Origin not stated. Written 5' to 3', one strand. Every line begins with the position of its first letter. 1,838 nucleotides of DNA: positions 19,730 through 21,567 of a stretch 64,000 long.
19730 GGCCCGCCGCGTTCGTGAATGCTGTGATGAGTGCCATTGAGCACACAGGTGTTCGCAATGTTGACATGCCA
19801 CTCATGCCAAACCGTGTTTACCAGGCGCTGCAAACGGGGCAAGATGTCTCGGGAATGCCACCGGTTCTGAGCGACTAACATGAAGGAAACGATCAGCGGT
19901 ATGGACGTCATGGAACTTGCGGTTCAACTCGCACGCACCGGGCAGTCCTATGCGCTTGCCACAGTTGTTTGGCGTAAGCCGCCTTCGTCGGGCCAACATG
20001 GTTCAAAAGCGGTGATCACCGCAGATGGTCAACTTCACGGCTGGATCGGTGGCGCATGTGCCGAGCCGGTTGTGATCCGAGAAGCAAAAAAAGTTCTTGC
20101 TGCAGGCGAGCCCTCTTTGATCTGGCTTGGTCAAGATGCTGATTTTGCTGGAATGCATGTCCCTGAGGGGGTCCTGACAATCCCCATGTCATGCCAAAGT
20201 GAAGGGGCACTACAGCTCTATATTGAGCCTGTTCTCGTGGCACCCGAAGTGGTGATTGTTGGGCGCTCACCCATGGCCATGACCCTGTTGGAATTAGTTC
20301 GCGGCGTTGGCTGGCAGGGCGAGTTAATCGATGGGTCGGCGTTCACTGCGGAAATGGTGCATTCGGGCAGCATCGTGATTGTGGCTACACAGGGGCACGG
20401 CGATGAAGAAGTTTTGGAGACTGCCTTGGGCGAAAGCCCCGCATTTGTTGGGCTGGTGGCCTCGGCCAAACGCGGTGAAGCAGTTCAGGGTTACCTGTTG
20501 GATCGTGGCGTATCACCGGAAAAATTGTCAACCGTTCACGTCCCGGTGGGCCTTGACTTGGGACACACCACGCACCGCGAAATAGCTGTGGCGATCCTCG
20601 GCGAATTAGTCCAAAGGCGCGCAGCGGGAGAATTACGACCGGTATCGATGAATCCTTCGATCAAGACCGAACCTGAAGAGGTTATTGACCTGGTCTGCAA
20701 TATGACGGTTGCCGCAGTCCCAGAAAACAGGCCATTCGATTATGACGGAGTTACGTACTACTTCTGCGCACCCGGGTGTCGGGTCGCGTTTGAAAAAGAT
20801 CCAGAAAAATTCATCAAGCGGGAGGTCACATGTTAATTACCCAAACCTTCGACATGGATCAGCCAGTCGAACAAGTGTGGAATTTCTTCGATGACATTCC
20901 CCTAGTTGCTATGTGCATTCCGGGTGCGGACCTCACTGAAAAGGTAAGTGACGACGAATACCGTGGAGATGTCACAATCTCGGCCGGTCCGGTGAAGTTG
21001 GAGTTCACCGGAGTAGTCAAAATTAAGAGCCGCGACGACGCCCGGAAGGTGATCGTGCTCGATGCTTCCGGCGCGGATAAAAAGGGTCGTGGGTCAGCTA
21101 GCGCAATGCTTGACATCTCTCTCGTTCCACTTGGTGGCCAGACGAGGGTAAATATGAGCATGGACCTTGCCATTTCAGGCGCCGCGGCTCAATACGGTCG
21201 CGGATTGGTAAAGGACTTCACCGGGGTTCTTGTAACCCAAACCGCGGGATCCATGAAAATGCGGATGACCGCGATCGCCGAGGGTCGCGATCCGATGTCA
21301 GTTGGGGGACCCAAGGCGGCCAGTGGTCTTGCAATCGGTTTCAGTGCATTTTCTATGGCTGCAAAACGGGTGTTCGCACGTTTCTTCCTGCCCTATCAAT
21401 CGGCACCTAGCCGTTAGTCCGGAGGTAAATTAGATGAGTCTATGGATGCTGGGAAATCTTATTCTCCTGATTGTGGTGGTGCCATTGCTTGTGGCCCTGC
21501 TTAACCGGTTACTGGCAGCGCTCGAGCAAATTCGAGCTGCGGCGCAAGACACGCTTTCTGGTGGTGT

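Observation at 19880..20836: XdhC/CoxF-like maturation factor fused to a YHS (TRASH-type) metal-binding domain, directly after coxL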

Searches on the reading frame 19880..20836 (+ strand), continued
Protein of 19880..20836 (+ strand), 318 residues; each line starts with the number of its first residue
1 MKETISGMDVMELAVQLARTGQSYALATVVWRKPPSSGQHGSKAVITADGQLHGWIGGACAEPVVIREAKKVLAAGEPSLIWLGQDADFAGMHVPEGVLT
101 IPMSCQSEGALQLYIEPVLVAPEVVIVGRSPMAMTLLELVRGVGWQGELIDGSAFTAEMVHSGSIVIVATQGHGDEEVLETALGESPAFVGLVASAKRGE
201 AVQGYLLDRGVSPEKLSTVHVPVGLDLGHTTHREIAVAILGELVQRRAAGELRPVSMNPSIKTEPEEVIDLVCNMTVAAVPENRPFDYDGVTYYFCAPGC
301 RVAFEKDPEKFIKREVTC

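Call 57: search_protein_families(library=pfam, proteins=[L036:6778-8856:-, L036:8653-9840:+, L036:11765-13456:+, L048:2995-5910:+, L048:5910-6617:+, L048:8187-9191:+, L048:11146-12072:-, L055:5907-6716:-, L055:4865-6097:-, L055:8399-9415:+], max_evalue=0.001)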
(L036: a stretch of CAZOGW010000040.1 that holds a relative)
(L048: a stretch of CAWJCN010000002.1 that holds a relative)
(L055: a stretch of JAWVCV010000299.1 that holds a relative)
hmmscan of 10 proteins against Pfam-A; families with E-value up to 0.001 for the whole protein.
L036:6778-8856:- (693 aa): 3 families
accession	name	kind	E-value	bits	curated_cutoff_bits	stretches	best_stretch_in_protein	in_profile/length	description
PF07969.17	Amidohydro_3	-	5.2e-65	221.2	29.7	1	235-691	3-472/472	Amidohydrolase family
PF01979.26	Amidohydro_1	-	2.1e-15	57.3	25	1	372-690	24-345/345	Amidohydrolase family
PF10518.14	TAT_signal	-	0.0002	21.6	22.7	1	150-168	2-20/21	TAT (twin-arginine translocation) pathway signal sequence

L036:8653-9840:+ (396 aa): 0 families

L036:11765-13456:+ (564 aa): 0 families

L048:2995-5910:+ (972 aa): 3 families
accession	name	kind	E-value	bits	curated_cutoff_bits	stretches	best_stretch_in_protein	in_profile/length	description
PF02738.23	MoCoBD_1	-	6.5e-63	212.5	27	1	383-613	7-243/244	Molybdopterin cofactor-binding domain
PF20256.3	MoCoBD_2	-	2.6e-47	162.1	27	1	638-871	3-279/283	Molybdopterin cofactor-binding domain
PF01315.27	Ald_Xan_dh_C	-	3e-17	63.4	31.3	1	260-362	2-109/110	Aldehyde oxidase and xanthine dehydrogenase, a/b hammerhead domain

L048:5910-6617:+ (236 aa): 2 families
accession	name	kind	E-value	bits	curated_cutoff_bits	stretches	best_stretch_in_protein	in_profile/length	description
PF13560.12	HTH_31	-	2.1e-08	34.8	27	1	147-203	2-59/64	Helix-turn-helix domain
PF01381.28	HTH_3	-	4.2e-07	30.3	23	1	154-203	4-53/55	Helix-turn-helix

L048:8187-9191:+ (335 aa): 0 families

L048:11146-12072:- (309 aa): 1 family
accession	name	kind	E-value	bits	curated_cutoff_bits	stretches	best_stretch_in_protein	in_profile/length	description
PF01261.30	AP_endonuc_2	-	3.4e-23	83.1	31.1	1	49-301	2-247/249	Xylose isomerase-like TIM barrel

L055:5907-6716:- (270 aa): 0 families

L055:4865-6097:- (411 aa): 0 families

L055:8399-9415:+ (339 aa): 0 families
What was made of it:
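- Tried and rejected: No alternative partner was evident, except an unrelated Mo hydroxylase 4 kb away in L048 (call 57).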

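Call 63: find_encoding_contigs(protein=window:19880-20836:+, flank=1000, max_places=4)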
Protein window:19880-20836:+ (318 aa): 11 contigs read that carry it; 4 places shown.
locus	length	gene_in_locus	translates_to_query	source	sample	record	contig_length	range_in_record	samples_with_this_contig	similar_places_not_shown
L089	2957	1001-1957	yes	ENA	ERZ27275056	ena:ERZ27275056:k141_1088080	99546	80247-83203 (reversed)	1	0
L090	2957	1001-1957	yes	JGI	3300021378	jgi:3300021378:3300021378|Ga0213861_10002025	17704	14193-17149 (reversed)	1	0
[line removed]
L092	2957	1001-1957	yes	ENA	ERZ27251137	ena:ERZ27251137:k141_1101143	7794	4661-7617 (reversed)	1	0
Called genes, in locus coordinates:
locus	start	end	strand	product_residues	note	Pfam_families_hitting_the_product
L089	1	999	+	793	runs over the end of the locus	PF01315:Ald_Xan_dh_C, PF02738:MoCoBD_1, PF20256:MoCoBD_2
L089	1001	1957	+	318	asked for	PF02625:XdhC_CoxI, PF13478:XdhC_C, PF04945:YHS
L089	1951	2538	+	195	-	PF06240:COXG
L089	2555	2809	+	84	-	-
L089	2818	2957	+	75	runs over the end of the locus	-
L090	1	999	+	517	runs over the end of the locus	?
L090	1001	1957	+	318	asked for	PF02625:XdhC_CoxI, PF13478:XdhC_C, PF04945:YHS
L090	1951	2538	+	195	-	PF06240:COXG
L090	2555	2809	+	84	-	-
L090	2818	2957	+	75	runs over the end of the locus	-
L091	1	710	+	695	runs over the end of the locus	PF01315:Ald_Xan_dh_C, PF02738:MoCoBD_1, PF20256:MoCoBD_2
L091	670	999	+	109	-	-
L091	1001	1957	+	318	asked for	PF02625:XdhC_CoxI, PF13478:XdhC_C, PF04945:YHS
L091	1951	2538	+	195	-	PF06240:COXG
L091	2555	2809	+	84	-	-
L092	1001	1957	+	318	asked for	PF02625:XdhC_CoxI, PF13478:XdhC_C, PF04945:YHS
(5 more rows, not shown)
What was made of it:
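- Checked: The identical 318-aa product was called on 11 contigs from separate ENA and JGI samples (call 63).
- The identical ORF lies on 11 independent contigs (call 63).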

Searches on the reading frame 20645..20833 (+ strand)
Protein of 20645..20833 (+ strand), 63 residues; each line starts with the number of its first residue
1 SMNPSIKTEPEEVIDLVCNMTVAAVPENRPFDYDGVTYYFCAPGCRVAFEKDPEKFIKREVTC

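Call 26: search_solved_structures(query=window:20645-20833:+, max_evalue=10, show_alignments=3)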
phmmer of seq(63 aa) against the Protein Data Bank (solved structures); distinct sequences matched with E-value up to 10: 20.
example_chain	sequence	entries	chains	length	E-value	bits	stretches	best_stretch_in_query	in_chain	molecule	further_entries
2inp_A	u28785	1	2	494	0.0019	21.6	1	27-58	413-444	Phenol hydroxylase component phN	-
2inn_A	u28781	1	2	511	0.002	21.6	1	27-58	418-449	Phenol hydroxylase component phN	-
3u52_A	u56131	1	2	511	0.002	21.6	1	27-58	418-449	Phenol hydroxylase component phN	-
2v5o_A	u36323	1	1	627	0.096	16.3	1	11-41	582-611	CATION-INDEPENDENT MANNOSE-6-PHOSPHATE RECEPTOR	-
9rkq_A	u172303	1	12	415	0.39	14.4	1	34-59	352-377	Portal protein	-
2inc_A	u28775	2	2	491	0.61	13.7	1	14-56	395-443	Toluene, o-xylene monooxygenase oxygenase subunit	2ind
3rnc_A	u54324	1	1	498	0.61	13.7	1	14-56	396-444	Toluene o-xylene monooxygenase component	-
3rne_A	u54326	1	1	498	0.61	13.7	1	14-56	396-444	Toluene o-xylene monooxygenase component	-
3rn9_A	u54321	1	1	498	0.61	13.7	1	14-56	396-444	Toluene o-xylene monooxygenase component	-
3rng_A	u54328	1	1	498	0.62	13.7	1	14-56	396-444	Toluene o-xylene monooxygenase component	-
1t0q_A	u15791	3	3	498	0.62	13.7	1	14-56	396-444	toluene, o-xylene monooxygenase oxygenase subunit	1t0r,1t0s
3rnf_A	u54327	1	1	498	0.62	13.7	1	14-56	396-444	Toluene o-xylene monooxygenase component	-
2rdb_A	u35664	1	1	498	0.62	13.7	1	14-56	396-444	Toluene, o-xylene monooxygenase oxygenase subunit;alpha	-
3rna_A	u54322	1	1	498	0.62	13.7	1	14-56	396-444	Toluene o-xylene monooxygenase component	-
3rnb_A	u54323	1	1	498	0.62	13.7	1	14-56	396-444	Toluene o-xylene monooxygenase component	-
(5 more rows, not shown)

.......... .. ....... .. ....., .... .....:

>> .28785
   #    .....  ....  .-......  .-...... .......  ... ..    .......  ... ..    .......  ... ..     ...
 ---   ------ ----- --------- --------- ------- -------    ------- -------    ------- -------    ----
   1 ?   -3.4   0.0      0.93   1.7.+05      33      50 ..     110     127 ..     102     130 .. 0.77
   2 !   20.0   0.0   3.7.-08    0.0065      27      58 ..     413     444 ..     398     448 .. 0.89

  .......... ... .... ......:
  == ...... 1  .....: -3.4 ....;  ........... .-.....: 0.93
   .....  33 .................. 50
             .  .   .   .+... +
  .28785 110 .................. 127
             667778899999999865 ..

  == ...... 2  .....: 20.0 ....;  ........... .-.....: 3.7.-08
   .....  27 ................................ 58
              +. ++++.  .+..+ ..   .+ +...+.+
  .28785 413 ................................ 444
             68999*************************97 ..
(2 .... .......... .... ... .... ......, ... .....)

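Call 64: predict_structure(alignment_id=A3)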
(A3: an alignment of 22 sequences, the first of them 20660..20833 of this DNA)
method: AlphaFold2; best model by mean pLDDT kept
length: 58 residues; sequences in the alignment: 22
mean_pLDDT: 87.4   pTM: 0.68
mean pLDDT of the five models: 87.4, 84.4, 83.6, 83.2, 80.4
residues with pLDDT >= 90: 43; 70-90: 7; 50-70: 8; < 50: 0
segments of 3 or more residues with pLDDT < 50: none
pLDDT, mean of each block of 10 residues (from residue 1): 80 94 92 95 94 67
secondary structure, 60 per line:
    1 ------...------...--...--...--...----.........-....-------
elements in order: E7-9 E16-18 E26-28 E31-33 H38-46 H48-51
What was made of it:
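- On YHS domain (PF04945; TRASH clan): Tail-only AF2 model has pLDDT 87 (call 64).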

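Call 66: fold_search(model_id=the predicted structure, library=pdb)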
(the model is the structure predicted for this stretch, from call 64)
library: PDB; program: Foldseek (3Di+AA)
matches with E <= 10: 160; with E <= 0.001: 0
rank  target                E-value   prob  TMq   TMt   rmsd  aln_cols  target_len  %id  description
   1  3rnf_A                2.2e-02  0.99  0.59  0.08   5.7        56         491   25  Structure of the Toluene/o-Xylene Monooxygenase Hydroxylase T201S/V271A Double Mutant (released 2011-08-17)
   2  3n1y_A                2.7e-02  1.00  0.62  0.09   5.4        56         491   25  X-ray Crystal Structure of Toluene/o-Xylene Monooxygenase Hydroxylase T201G Mutant (released 2010-10-13)
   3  3rnb_A                3.1e-02  1.00  0.62  0.08   5.8        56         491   25  Structure of the Toluene/o-Xylene Monooxygenase Hydroxylase T201S/F176W Double Mutant (released 2011-08-17)
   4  3n20_A                3.3e-02  0.99  0.58  0.08   5.8        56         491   25  X-ray Crystal Structure of Toluene/o-Xylene Monooxygenase Hydroxylase T201V Mutant (released 2010-10-13)
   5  3rnc_A                3.5e-02  0.99  0.60  0.08   5.5        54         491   26  Structure of the Toluene/o-Xylene Monooxygenase Hydroxylase T201S/I100A Double Mutant (released 2011-08-17)
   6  3rn9_A                4.3e-02  0.99  0.57  0.08   5.8        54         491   26  Structure of the Toluene/o-Xylene Monooxygenase Hydroxylase T201S/L272E Double Mutant (released 2011-08-17)
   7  3n1z_A                4.6e-02  0.99  0.62  0.09   5.4        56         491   25  X-ray Crystal Structure of Toluene/o-Xylene Monooxygenase Hydroxylase T201S Mutant (released 2010-10-13)
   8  3n1x_A                5.3e-02  0.98  0.59  0.08   5.7        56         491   25  X-ray Crystal Structure of Toluene/o-Xylene Monooxygenase Hydroxylase T201C Mutant (released 2010-10-13)
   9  1t0q_A                5.3e-02  0.98  0.58  0.08   5.8        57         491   24  Structure of the Toluene/o-Xylene Monooxygenase Hydroxylase (released 2004-07-27)
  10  3rne_A                5.7e-02  0.99  0.62  0.08   5.8        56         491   25  Structure of the Toluene/o-Xylene Monooxygenase Hydroxylase T201S/I276E Double Mutant (released 2011-08-17)
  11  3rna_A                6.1e-02  0.99  0.60  0.08   5.9        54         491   26  Structure of the Toluene/o-Xylene Monooxygenase Hydroxylase T201S/I100W Double Mutant (released 2011-08-17)
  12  3rng_A                6.5e-02  0.91  0.50  0.07   6.5        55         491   25  Structure of the Toluene/o-Xylene Monooxygenase Hydroxylase T201S/W167E Double Mutant (released 2011-08-17)
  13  2rdb_A                8.0e-02  0.97  0.57  0.08   5.9        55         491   29  X-ray Crystal Structure of Toluene/o-Xylene Monooxygenase Hydroxylase I100W Mutant (released 2007-12-18)
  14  3ge8_D                1.7e-01  0.98  0.45  0.05   0.7        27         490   26  Toluene 4-monooxygenase HD T201A diferric, resting state complex (released 2009-07-28)
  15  2inn_A                1.8e-01  0.97  0.64  0.09   4.6        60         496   27  Structure of the Phenol Hydroxyalse-Regulatory Protein Complex (released 2007-01-16)
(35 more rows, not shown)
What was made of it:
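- On YHS domain (PF04945; TRASH clan): TMq is 0.5-0.66 but E-values are weak (0.02 or more), as expected for 58 residues (call 66).
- The closest solved relatives by sequence and fold are the YHS-like modules buried in diiron monooxygenase alpha subunits, plus TRASH/L24e zinc ribbons (calls 26, 66).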

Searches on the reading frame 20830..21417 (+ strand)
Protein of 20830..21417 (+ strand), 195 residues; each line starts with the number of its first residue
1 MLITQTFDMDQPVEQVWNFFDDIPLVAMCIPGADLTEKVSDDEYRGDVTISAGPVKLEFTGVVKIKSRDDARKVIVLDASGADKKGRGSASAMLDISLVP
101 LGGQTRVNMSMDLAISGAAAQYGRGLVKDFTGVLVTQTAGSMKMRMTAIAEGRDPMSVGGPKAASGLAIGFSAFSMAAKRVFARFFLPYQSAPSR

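Call 3: search_protein_families(library=pfam, proteins=[window:20830-21417:+], max_evalue=0.01)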
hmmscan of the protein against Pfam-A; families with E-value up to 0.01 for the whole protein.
window:20830-21417:+ (195 aa): 2 families
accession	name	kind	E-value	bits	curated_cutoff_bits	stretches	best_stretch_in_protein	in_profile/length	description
PF06240.19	COXG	-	1.8e-16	60.5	22.2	1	7-143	3-136/140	Carbon monoxide dehydrogenase subunit G (CoxG)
PF10604.15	Polyketide_cyc2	-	0.00076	20.2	27.4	1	3-118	4-113/142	Polyketide cyclase / dehydrase and lipid transport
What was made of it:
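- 20830..21417 (+): coxG (SRPBCC/COXG). call 3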

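Call 4: search_protein_families(library=ncbifam, proteins=[window:20830-21417:+], max_evalue=0.01)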
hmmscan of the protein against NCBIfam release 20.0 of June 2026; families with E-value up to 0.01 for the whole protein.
window:20830-21417:+ (195 aa): 0 families
